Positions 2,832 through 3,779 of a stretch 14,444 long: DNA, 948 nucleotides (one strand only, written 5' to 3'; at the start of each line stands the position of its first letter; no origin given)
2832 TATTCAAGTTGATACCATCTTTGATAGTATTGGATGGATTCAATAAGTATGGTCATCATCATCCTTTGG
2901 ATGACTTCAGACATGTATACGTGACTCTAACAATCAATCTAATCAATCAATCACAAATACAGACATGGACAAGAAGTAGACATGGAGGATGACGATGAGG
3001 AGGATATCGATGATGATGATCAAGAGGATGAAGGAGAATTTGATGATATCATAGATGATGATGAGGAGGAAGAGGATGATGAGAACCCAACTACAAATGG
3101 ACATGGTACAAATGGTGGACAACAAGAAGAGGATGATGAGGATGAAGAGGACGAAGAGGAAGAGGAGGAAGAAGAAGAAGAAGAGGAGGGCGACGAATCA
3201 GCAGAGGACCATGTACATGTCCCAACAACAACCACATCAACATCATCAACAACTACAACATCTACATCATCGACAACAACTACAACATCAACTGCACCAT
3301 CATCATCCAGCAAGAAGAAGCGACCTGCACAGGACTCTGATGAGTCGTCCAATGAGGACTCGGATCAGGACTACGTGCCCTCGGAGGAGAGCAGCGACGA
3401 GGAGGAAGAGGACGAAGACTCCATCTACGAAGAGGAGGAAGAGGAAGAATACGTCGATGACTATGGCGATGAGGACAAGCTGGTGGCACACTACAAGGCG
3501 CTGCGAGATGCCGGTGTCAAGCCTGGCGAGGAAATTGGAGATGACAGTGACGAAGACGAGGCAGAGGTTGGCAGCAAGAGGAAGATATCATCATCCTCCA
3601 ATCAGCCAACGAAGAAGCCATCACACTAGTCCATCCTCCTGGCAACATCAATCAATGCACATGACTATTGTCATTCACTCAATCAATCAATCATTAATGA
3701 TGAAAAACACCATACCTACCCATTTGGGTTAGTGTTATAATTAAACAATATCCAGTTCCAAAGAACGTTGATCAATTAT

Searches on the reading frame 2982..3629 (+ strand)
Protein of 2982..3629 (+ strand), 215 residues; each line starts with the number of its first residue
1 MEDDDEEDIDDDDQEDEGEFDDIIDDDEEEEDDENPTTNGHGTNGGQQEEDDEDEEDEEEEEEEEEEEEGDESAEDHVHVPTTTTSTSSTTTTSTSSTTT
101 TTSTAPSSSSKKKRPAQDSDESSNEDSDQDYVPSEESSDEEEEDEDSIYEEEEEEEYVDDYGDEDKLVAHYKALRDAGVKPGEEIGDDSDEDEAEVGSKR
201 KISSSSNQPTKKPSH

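Call 63: search_protein_families(library=pfam, proteins=[window:2982-3629:+], max_evalue=0.001)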
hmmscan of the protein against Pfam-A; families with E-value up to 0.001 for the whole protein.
window:2982-3629:+ (215 aa): 1 family
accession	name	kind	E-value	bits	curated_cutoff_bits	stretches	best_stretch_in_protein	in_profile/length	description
PF21827.1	New_glue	-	0.00012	22.2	31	1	82-116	36-74/94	New glue protein family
